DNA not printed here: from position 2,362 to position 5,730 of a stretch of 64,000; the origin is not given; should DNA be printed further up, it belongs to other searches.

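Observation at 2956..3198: Duplicated 35-aa CheA module with 16 synonymous and 0 non-synonymous differences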

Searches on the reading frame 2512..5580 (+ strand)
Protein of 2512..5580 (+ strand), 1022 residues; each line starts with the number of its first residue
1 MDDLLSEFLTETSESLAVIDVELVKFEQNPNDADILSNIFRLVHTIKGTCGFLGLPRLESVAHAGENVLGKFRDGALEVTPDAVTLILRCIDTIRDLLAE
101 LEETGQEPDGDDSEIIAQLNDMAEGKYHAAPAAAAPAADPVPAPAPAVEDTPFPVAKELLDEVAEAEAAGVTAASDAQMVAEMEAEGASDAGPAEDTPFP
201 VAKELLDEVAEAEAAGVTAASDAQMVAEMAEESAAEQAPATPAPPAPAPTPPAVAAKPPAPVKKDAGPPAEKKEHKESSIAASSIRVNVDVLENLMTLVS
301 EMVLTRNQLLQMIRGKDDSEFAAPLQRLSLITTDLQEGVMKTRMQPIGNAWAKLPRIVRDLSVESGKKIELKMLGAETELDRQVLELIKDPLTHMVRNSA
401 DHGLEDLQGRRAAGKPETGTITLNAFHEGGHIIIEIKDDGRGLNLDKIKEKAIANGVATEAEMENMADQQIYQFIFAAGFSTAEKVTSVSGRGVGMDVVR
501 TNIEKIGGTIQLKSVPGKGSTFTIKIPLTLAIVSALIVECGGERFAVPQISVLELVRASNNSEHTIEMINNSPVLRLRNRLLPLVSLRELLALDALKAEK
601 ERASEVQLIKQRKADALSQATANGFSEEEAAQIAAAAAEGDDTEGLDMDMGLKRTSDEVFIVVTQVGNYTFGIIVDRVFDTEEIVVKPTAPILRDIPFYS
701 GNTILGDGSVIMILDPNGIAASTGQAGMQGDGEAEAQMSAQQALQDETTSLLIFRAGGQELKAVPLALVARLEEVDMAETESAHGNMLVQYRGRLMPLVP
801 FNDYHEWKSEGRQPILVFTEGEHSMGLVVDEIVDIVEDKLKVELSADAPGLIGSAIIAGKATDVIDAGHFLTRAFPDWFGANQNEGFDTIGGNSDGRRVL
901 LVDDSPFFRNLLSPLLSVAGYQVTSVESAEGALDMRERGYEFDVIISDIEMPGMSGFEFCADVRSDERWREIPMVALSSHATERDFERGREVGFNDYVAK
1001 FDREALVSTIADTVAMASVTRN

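Call 4: search_protein_families(library=pfam, proteins=[window:2512-5580:+], max_evalue=0.01)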
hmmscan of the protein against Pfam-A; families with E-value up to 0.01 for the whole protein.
window:2512-5580:+ (1022 aa): 5 families
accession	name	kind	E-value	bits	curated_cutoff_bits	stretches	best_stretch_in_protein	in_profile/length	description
PF01584.24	CheW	-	1.4e-31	109.4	23.5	3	653-721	63-135/138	CheW-like domain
PF00072.30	Response_reg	-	3.8e-21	75.8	30.2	1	899-1010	1-110/111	Response regulator receiver domain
PF02518.31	HATPase_c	-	3.7e-19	69.7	26.4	1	390-529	4-110/111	Histidine kinase-, DNA gyrase B-, and HSP90-like ATPase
PF01627.28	Hpt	-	2.9e-17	63.1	24.6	1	3-99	1-79/84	Hpt domain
PF02895.20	H-kinase_dim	-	1.7e-14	54.4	23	1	283-342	2-68/68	Signal transducing histidine kinase, homodimeric domain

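Call 7: find_homologous_proteins(query=window:2512-5577:+, max_evalue=1e-50)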
Query window:2512-5577:+ (1022 aa): 8000 proteins with E <= 1e-50 among 8000 candidates; the best 120 are listed.
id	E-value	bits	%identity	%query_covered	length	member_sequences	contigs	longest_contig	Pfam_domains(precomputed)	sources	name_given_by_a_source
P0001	0.0e+0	2221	100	100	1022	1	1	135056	PF02895.21,PF01584.25,PF02518.32,PF00072.31,PF01627.29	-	-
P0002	0.0e+0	1467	70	99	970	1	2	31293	PF02895.21,PF01584.25,PF02518.32,PF00072.31,PF01627.29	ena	-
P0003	0.0e+0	1447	69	100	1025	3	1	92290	PF02895.21,PF01584.25,PF02518.32,PF00072.31,PF01627.29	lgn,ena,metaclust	metaclust:\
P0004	0.0e+0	1443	69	100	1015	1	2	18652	PF02895.21,PF01584.25,PF02518.32,PF00072.31,PF01627.29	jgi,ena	-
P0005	0.0e+0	1439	69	100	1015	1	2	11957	PF02895.21,PF01584.25,PF02518.32,PF00072.31,PF01627.29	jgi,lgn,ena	-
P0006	0.0e+0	1437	67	99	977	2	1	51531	PF02895.21,PF01584.25,PF02518.32,PF00072.31,PF01627.29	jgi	-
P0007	0.0e+0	1437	67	100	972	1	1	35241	PF02895.21,PF01584.25,PF02518.32,PF00072.31,PF01627.29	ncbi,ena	-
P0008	0.0e+0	1428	67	100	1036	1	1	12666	PF02895.21,PF01584.25,PF02518.32,PF00072.31,PF01627.29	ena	-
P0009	0.0e+0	1426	68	100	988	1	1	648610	PF02895.21,PF01584.25,PF02518.32,PF00072.31,PF01627.29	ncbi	-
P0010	0.0e+0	1426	68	100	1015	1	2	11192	PF02895.21,PF01584.25,PF02518.32,PF00072.31,PF01627.29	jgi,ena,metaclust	metaclust:\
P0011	0.0e+0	1423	68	100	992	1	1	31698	PF02895.21,PF01584.25,PF02518.32,PF00072.31,PF01627.29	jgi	jgi:two-component system, chemotaxis family, sensor kinase CheA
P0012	0.0e+0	1421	66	99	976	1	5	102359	PF02895.21,PF01584.25,PF02518.32,PF00072.31,PF01627.29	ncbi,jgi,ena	-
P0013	0.0e+0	1421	63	75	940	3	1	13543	PF02895.21,PF01584.25,PF02518.32,PF00072.31,PF01627.29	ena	-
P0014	0.0e+0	1419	67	100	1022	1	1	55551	PF02895.21,PF01584.25,PF02518.32,PF00072.31,PF01627.29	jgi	jgi:two-component system chemotaxis sensor kinase CheA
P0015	0.0e+0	1417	69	100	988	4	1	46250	PF02895.21,PF01584.25,PF02518.32,PF00072.31,PF01627.29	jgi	jgi:two-component system chemotaxis sensor kinase CheA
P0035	0.0e+0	1398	67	100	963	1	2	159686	PF02895.21,PF01584.25,PF02518.32,PF00072.31,PF01627.29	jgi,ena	-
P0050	0.0e+0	1383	67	100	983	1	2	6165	PF02895.21,PF01584.25,PF02518.32,PF00072.31,PF01627.29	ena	-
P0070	0.0e+0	1366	65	99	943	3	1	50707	PF02895.21,PF01584.25,PF02518.32,PF00072.31,PF01627.29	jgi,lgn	jgi:two-component system chemotaxis sensor kinase CheA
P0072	0.0e+0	1366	65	99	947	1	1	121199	PF02895.21,PF01584.25,PF02518.32,PF00072.31,PF01627.29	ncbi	-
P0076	0.0e+0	1362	66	100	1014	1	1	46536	PF02895.21,PF01584.25,PF02518.32,PF00072.31,PF01627.29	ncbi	-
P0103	0.0e+0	1347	63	100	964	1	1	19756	PF02895.21,PF01584.25,PF02518.32,PF00072.31,PF01627.29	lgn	-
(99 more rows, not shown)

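Call 13: find_related_loci(query=A1, collection=genome_contigs, flank=6000)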
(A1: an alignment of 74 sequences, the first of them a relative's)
Query A1 (1022 aa) in genome_contigs; peptide patterns used: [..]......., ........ (x = any residue, [..] = any of these).
600 stretches matched a pattern (row limit reached: there are more); 591 encode a relative of the query (tblastn E <= 1e-3); the best 80 are kept; 80 distinct loci.
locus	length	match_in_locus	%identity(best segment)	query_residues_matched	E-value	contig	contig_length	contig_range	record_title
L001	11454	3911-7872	67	1-1022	0e+0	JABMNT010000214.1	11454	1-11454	MAG: Rhodospirillales bacterium isolate bin.668 k141_5199618, whole genome shotgun sequence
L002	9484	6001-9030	68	1-1017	0e+0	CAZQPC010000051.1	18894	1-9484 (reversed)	MAG TPA_asm: uncultured Magnetovibrio sp. isolate binchicken_co46_96 genome assembly, contig: NODE_5348_length_18894_cov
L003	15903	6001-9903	67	1-1014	0e+0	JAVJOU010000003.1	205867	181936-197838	MAG: Rhodospirillales bacterium isolate A1-SPW-30 k141_40957, whole genome shotgun sequence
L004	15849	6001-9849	67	1-1014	0e+0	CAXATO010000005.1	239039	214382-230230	MAG TPA_asm: uncultured Magnetovibrio sp. isolate ERR2752158_binner12_Refined_88 genome assembly, contig: ERZ2772516.74,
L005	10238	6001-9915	65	1-1020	0e+0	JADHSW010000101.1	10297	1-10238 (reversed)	MAG: Rhodospirillales bacterium isolate BS150m-G4 BS-150m-C6009, whole genome shotgun sequence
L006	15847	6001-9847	64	1-1017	0e+0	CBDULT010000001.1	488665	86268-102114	MAG TPA_asm: uncultured Thalassospiraceae bacterium isolate SRR22808124_binner12_Refined_92 genome assembly, contig: ERZ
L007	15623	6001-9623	59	1-1015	0e+0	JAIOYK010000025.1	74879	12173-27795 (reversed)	MAG: Rhodospirillum sp. isolate Tobar14m-G2 Tobar14m-C193, whole genome shotgun sequence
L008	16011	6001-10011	57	1-1011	0e+0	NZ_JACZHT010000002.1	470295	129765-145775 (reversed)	Phaeovibrio sulfidiphilus strain DSM 23193 assembly_contig_2, whole genome shotgun sequence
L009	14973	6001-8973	58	1-1015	0e+0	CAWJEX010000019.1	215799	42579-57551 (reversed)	MAG: uncultured Alphaproteobacteria bacterium isolate MFD09222.bin.1.102 genome assembly, contig: contig_84053, whole ge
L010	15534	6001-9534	56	1-1014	0e+0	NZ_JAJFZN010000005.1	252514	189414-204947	Sneathiella sp. HT1-7 HT1-7_5, whole genome shotgun sequence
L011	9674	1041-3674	58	1-1017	0e+0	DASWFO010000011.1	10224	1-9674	MAG TPA_asm: Alphaproteobacteria bacterium isolate SMAG_U2791 k141_3685199, whole genome shotgun sequence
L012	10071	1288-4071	54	1-1016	0e+0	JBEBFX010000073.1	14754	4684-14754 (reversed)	MAG: Alphaproteobacteria bacterium isolate ASF_7 NODE_2161_length_14754_cov_3.052405, whole genome shotgun sequence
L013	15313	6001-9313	55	1-1017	0e+0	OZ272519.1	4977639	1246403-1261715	MAG: Alphaproteobacteria bacterium isolate 430c2cbf-9ad9-4a95-bf33-1e0b0696399c genome assembly, chromosome: 1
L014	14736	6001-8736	56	1-1014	0e+0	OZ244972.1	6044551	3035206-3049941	MAG: Rhodospirillales bacterium isolate 53a8b895-f9c6-4de1-8451-65e20c47fd72 genome assembly, chromosome: 1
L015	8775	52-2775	55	1-1016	0e+0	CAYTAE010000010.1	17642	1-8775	MAG TPA_asm: uncultured Rhodospirillaceae bacterium isolate binchicken_co46_934 genome assembly, contig: NODE_5926_lengt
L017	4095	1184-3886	56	1-1022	0e+0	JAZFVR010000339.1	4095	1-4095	MAG: Alphaproteobacteria bacterium isolate BS3bin.25 BS3bin.25_339, whole genome shotgun sequence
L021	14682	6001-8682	54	1-1010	0e+0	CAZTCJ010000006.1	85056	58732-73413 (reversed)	MAG TPA_asm: uncultured Alphaproteobacteria bacterium isolate SRP128890_co1_147 genome assembly, contig: NODE_440_length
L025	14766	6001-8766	55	1-1010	0e+0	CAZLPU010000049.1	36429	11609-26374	MAG TPA_asm: uncultured Alphaproteobacteria bacterium isolate SRP128890_co1_2 genome assembly, contig: NODE_1996_length_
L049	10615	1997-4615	63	1-1022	0e+0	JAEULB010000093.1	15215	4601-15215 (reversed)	MAG: Rhodospirillaceae bacterium isolate new MAG-110 k141_1129586, whole genome shotgun sequence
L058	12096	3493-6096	61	1-1022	0e+0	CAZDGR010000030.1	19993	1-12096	MAG TPA_asm: uncultured Rhizobium sp. isolate SRP150892_co1_281 genome assembly, contig: NODE_2412_length_19993_cov_6.42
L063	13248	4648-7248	61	1-1010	0e+0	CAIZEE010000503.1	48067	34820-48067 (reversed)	MAG: uncultured Elstera sp. isolate I3b_bin-220 genome assembly, contig: bin-220:503/774, whole genome shotgun sequence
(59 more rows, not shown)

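Call 19: find_encoding_contigs(protein=P0072, flank=6000, max_places=1)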
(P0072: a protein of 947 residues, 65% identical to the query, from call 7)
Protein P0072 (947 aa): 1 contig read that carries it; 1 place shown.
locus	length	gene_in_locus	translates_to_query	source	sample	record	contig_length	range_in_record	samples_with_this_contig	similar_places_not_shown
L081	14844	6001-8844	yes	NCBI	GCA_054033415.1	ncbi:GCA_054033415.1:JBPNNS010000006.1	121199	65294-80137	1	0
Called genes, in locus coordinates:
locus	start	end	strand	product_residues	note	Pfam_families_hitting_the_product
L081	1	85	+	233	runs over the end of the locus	-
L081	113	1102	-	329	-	PF13353:Fer4_12 (weak), PF04055:Radical_SAM, PF06463:Mob_synth_C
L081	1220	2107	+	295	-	PF12728:HTH_17, PF12727:PBP_like, PF12974:Phosphonate-bd (weak), PF13531:SBP_bac_11 (weak)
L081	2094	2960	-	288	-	PF12849:PBP_like_2, PF13531:SBP_bac_11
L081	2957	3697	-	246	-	PF00005:ABC_tran, PF13304:AAA_21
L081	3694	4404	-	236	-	-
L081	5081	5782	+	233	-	-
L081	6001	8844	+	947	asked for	PF01627:Hpt, PF02895:H-kinase_dim, PF02518:HATPase_c, PF01584:CheW, PF00072:Response_reg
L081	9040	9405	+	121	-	PF00072:Response_reg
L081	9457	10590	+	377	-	PF00072:Response_reg, PF01339:CheB_methylest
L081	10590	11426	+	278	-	PF03705:CheR_N, PF01739:CheR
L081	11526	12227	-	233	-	PF00072:Response_reg, PF00486:Trans_reg_C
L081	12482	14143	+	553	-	PF02874:ATP-synt_ab_N (weak), PF00006:ATP-synt_ab, PF18269:T3SS_ATPase_C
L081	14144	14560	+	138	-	PF02050:FliJ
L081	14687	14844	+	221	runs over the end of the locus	PF02036:SCP2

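Call 20: find_encoding_contigs(protein=P0012, flank=6000, max_places=1)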
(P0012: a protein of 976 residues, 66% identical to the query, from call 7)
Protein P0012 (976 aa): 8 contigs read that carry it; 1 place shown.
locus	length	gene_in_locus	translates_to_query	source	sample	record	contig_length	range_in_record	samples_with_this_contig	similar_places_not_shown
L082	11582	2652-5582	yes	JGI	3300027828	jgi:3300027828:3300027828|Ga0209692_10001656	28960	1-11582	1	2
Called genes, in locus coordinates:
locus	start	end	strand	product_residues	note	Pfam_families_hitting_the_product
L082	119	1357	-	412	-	PF10649:DUF2478, PF03266:NTPase_1 (weak), PF13938:DUF4213, PF04016:DUF364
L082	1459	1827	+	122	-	PF00126:HTH_1 (weak)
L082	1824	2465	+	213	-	PF10090:HPTransfase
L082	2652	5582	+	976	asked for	PF01627:Hpt, PF02895:H-kinase_dim, PF02518:HATPase_c, PF01584:CheW, PF00072:Response_reg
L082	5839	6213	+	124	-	PF00072:Response_reg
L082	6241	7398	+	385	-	PF00072:Response_reg, PF01339:CheB_methylest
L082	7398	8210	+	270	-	PF03705:CheR_N, PF01739:CheR, PF08242:Methyltransf_12 (faint)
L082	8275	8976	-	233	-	PF00072:Response_reg, PF00486:Trans_reg_C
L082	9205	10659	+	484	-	PF00006:ATP-synt_ab, PF18269:T3SS_ATPase_C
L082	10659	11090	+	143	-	PF02050:FliJ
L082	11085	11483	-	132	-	-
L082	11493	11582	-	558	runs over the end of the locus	-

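Call 21: find_encoding_contigs(protein=P0070, flank=500, max_places=1)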
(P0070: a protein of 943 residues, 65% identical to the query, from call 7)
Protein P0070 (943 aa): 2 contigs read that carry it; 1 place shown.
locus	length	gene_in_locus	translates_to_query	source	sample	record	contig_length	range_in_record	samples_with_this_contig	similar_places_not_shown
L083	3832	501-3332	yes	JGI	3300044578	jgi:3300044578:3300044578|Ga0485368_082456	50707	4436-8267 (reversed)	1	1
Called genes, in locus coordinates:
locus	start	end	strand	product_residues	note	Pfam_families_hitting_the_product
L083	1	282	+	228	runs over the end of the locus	PF10090:HPTransfase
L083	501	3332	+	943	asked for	PF01627:Hpt, PF02895:H-kinase_dim, PF02518:HATPase_c, PF01584:CheW, PF00072:Response_reg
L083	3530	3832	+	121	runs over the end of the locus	PF00072:Response_reg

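Call 22: find_encoding_contigs(protein=P0103, flank=500, max_places=1)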
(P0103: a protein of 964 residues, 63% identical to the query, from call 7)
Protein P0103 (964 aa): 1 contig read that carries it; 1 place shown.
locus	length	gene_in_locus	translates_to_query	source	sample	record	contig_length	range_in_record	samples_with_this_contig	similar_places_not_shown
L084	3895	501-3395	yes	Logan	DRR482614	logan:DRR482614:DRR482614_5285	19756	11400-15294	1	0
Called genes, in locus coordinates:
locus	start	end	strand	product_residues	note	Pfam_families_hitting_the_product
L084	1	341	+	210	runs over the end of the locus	PF10090:HPTransfase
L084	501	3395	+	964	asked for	PF01627:Hpt, PF02895:H-kinase_dim, PF02518:HATPase_c, PF01584:CheW, PF00072:Response_reg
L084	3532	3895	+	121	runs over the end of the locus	PF00072:Response_reg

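Call 23: find_encoding_contigs(protein=P0004, flank=500, max_places=1)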
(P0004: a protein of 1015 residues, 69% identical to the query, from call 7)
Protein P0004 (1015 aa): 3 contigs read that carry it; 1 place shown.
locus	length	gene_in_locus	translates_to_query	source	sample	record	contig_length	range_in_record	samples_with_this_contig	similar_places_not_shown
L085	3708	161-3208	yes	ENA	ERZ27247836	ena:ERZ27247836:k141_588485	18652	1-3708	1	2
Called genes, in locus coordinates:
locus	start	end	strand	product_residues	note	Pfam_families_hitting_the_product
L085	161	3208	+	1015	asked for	PF01627:Hpt, PF02895:H-kinase_dim, PF02518:HATPase_c, PF01584:CheW, PF00072:Response_reg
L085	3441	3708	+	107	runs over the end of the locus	PF00072:Response_reg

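Call 24: find_encoding_contigs(protein=P0035, flank=500, max_places=1)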
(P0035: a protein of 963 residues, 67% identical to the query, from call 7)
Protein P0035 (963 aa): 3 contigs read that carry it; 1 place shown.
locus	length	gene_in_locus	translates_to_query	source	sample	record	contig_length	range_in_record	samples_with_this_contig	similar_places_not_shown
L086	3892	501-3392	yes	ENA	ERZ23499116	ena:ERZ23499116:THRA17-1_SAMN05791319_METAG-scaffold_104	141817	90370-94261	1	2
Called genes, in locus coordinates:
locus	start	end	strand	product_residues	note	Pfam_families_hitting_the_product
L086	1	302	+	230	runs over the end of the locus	PF10090:HPTransfase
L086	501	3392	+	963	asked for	PF01627:Hpt, PF02895:H-kinase_dim, PF02518:HATPase_c, PF01584:CheW, PF00072:Response_reg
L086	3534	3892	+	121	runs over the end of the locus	PF00072:Response_reg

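Call 25: find_encoding_contigs(protein=P0050, flank=500, max_places=1)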
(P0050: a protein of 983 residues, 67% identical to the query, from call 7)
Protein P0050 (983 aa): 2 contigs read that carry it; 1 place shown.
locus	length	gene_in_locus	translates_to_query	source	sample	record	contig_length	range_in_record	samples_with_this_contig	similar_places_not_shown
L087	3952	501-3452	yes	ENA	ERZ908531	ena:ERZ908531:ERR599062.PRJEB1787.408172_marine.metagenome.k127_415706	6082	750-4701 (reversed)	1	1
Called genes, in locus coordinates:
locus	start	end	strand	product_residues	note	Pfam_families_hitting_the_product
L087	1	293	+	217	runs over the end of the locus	PF10090:HPTransfase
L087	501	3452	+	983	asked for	PF01627:Hpt, PF02895:H-kinase_dim, PF02518:HATPase_c, PF01584:CheW, PF00072:Response_reg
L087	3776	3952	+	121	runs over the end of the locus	PF00072:Response_reg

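Call 26: find_encoding_contigs(protein=P0076, flank=500, max_places=1)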
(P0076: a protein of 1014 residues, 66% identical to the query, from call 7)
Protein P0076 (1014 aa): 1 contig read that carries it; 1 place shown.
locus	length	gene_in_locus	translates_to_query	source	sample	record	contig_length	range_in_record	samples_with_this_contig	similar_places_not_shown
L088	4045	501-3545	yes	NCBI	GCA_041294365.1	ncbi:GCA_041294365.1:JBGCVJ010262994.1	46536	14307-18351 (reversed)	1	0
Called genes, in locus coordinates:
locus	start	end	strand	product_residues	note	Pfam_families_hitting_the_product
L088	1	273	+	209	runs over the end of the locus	PF10090:HPTransfase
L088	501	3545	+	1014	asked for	PF01627:Hpt, PF02895:H-kinase_dim, PF02518:HATPase_c, PF01584:CheW, PF00072:Response_reg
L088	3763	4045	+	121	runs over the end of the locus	PF00072:Response_reg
